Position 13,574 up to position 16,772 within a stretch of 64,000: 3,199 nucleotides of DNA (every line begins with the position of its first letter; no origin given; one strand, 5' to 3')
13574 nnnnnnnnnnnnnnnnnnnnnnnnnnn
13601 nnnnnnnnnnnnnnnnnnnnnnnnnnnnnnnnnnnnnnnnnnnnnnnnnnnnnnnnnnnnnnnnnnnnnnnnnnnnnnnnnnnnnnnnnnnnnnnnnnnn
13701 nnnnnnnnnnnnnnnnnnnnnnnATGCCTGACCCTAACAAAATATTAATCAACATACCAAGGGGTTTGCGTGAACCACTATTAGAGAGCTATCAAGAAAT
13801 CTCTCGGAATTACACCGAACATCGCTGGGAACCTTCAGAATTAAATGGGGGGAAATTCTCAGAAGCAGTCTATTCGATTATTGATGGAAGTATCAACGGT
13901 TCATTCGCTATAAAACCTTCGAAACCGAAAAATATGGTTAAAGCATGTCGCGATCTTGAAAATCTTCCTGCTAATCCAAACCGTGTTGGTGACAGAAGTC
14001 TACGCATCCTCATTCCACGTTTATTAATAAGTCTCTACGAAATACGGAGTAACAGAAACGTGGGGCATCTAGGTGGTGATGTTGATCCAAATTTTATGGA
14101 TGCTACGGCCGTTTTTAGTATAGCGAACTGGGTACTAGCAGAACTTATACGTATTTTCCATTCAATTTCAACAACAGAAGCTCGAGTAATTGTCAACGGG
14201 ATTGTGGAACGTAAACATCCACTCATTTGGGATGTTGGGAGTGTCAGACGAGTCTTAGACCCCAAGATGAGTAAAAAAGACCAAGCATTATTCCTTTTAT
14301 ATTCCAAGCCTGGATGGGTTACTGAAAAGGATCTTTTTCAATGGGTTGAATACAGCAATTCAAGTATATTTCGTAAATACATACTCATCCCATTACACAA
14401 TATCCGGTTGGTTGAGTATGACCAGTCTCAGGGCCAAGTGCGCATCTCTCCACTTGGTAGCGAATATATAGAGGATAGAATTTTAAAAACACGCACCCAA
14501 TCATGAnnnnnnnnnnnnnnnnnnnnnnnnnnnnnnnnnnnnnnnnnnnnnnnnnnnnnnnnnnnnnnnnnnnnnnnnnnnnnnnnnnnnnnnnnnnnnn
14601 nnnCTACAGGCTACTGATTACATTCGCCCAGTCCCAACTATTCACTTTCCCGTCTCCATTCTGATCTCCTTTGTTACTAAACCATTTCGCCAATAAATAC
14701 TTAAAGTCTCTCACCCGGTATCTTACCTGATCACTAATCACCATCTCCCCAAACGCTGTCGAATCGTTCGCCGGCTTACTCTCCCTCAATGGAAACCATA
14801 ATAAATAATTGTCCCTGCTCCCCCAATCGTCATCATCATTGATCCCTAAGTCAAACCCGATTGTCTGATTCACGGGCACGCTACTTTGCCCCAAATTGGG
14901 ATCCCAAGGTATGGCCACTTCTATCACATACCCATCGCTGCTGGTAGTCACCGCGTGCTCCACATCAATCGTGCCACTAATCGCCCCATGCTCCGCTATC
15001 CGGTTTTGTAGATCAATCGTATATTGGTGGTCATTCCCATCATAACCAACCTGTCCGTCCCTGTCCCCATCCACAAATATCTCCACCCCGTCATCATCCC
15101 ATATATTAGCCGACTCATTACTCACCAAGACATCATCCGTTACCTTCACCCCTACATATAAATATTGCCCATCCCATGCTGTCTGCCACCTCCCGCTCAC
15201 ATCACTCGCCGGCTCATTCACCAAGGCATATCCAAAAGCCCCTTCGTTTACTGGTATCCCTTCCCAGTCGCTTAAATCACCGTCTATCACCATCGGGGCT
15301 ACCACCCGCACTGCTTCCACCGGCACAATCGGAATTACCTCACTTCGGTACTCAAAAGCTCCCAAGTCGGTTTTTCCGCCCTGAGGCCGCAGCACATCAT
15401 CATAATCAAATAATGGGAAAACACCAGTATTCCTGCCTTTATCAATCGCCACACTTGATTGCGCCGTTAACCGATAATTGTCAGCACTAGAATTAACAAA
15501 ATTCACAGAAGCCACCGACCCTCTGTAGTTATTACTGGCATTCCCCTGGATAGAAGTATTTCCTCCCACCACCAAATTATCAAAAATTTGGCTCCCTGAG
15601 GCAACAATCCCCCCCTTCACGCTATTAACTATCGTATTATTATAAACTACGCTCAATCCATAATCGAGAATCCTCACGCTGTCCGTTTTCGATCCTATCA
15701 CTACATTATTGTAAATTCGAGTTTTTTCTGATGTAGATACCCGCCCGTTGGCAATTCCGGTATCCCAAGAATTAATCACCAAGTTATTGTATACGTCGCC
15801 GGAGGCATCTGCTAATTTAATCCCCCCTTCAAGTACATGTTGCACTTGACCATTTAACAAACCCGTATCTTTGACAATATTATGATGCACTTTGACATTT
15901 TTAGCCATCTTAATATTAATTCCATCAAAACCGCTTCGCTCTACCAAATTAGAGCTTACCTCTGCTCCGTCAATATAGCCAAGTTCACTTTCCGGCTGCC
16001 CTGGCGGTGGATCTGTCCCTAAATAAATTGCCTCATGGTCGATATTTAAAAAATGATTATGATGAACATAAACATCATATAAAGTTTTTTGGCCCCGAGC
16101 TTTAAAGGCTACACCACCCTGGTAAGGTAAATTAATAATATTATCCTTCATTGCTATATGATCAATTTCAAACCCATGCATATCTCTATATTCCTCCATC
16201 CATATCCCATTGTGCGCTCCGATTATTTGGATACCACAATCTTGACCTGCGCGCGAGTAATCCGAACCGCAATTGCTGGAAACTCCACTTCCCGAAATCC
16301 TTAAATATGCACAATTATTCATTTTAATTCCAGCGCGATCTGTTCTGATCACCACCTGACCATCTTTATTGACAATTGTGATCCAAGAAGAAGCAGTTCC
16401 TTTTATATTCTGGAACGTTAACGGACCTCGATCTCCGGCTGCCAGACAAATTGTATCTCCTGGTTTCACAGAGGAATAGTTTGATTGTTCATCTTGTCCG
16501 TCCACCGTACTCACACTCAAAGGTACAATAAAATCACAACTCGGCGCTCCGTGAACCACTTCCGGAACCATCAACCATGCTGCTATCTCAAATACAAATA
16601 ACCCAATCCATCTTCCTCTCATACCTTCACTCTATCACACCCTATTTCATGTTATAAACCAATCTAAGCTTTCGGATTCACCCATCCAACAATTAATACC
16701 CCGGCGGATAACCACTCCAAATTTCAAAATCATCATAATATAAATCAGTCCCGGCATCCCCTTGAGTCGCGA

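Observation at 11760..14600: Compositionally foreign 4-gene plus-strand cassette inside the minus-strand array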

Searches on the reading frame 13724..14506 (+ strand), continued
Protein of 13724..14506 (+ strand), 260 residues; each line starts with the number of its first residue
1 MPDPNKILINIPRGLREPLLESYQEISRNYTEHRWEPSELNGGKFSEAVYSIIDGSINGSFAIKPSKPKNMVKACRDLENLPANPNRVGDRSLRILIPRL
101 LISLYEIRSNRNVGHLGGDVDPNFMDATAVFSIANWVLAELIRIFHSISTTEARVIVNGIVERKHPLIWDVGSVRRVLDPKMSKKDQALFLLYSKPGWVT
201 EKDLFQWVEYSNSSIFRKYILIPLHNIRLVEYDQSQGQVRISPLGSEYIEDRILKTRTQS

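Call 91: fold_search(model_id=the predicted structure, library=viral)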
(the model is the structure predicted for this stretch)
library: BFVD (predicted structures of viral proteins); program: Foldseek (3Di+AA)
matches with E <= 10: 313; with E <= 0.001: 0
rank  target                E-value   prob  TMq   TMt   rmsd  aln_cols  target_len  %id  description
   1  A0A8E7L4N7            2.6e-01  0.16  0.19  0.18  18.8       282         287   10  (no name in the UniProt tables at hand)
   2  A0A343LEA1            3.2e-01  0.85  0.19  0.19  12.5        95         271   10  Helix-turn-helix domain-containing protein [Leptospira phage LE3]
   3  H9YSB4                3.8e-01  0.95  0.22  0.23   5.1        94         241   17  (no name in the UniProt tables at hand)
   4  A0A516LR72            4.6e-01  0.25  0.18  0.23  18.0       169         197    8  (no name in the UniProt tables at hand)
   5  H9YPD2                5.1e-01  0.98  0.24  0.56   4.3        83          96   14  (no name in the UniProt tables at hand)
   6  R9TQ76                6.5e-01  0.99  0.24  0.70   2.7        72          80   19  Uncharacterized protein [Halorubrum virus CGphi46]
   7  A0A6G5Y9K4            7.1e-01  0.38  0.18  0.20  20.0       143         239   15  (no name in the UniProt tables at hand)
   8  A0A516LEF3            7.1e-01  0.08  0.19  0.20  16.9       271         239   12  (no name in the UniProt tables at hand)
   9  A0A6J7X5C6            7.9e-01  0.93  0.24  0.30   3.8        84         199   14  Uncharacterized protein [uncultured Caudovirales phage]
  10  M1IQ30                7.9e-01  0.72  0.20  0.38  12.7       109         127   14  Uncharacterized protein [Bacillus phage Curly]
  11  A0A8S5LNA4            8.2e-01  0.97  0.23  0.71   3.2        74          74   19  Multiple antibiotic resistance protein MarR/DNA family protein, HTH motif.67A [Siphoviridae sp. ctsf32]
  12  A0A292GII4            8.2e-01  0.80  0.20  0.36  10.5        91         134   13  (no name in the UniProt tables at hand)
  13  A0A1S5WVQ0            8.6e-01  0.98  0.22  0.39   3.1        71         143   20  (no name in the UniProt tables at hand)
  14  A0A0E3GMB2            8.6e-01  0.97  0.24  0.09   3.6        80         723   20  (no name in the UniProt tables at hand)
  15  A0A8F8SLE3            8.6e-01  0.18  0.20  0.18  19.7       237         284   14  (no name in the UniProt tables at hand)
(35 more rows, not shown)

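Call 93: search_dna_similar(query=window:13724-14506:+, collection=plasmids, mode=protein, max_rows=20)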
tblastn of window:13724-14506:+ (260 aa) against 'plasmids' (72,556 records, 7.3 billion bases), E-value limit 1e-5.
No match.

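Call 94: find_related_loci(query=A1, collection=viral_contigs, flank=5000)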
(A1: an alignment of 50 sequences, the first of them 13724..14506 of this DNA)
Query A1 (260 aa) in viral_contigs; peptide patterns used: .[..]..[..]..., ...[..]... (x = any residue, [..] = any of these).
22 stretches matched a pattern; 1 encode a relative of the query (tblastn E <= 1e-3); 1 distinct loci.
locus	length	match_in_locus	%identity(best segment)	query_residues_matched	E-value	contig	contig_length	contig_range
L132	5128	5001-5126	60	5-46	3e-14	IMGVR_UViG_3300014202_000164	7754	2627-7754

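Call 95: search_dna_similar(query=window:13724-14506:+, collection=phages, mode=protein, max_rows=20)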
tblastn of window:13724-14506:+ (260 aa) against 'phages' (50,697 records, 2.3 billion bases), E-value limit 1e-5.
No match.

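Call 107: find_encoding_contigs(protein=P0002, flank=4500, max_places=2)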
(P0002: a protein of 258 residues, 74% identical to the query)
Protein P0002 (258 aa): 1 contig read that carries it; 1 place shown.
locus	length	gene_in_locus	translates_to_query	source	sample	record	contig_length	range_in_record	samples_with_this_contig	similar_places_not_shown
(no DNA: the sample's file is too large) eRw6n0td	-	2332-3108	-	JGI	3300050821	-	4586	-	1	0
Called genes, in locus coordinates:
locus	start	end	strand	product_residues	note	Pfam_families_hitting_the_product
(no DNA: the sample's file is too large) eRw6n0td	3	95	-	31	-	?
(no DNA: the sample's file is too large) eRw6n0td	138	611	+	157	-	PF10604:Polyketide_cyc2 (weak), PF08327:AHSA1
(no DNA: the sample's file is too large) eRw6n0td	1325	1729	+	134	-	-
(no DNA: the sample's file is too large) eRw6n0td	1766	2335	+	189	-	-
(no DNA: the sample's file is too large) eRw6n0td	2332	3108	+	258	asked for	-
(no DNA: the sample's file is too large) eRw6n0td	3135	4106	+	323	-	-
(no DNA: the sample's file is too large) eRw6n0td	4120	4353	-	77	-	-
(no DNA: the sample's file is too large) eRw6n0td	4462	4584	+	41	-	?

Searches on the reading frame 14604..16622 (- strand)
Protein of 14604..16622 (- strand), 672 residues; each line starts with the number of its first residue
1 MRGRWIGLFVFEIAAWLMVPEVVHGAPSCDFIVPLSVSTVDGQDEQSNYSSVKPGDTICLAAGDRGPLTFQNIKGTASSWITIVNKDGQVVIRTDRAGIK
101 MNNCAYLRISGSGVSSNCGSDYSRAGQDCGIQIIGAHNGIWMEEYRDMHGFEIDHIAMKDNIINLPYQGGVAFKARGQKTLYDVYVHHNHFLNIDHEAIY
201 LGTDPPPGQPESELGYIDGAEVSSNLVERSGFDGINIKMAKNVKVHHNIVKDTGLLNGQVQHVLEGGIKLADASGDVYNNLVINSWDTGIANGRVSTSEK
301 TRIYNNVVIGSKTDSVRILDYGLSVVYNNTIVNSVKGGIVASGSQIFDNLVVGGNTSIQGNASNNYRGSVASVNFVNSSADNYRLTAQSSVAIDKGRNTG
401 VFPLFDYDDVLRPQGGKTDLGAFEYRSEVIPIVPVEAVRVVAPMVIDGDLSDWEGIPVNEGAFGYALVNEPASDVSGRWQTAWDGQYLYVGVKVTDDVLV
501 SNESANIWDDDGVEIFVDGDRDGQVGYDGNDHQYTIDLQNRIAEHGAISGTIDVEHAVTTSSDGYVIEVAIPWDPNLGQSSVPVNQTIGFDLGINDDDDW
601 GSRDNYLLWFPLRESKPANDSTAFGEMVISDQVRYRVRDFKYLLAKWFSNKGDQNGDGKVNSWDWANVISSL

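Call 40: search_protein_families(library=pfam, proteins=[window:14604-16622:-], max_evalue=0.001)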
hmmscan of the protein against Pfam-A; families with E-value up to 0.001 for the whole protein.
window:14604-16622:- (672 aa): 2 families
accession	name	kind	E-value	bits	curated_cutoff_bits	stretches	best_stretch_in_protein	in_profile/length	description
PF06452.16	CBM9_1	-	5.3e-35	121.4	23.4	1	471-630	27-183/185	Carbohydrate family 9 binding domain-like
PF13229.12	Beta_helix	-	1.5e-07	31.7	25.9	1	184-352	11-153/158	Right handed beta helix region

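Call 41: find_encoding_contigs(protein=window:14604-16622:-, flank=10000, max_places=4)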
Protein window:14604-16622:- (672 aa): no gene with exactly this product is on record in the collection.
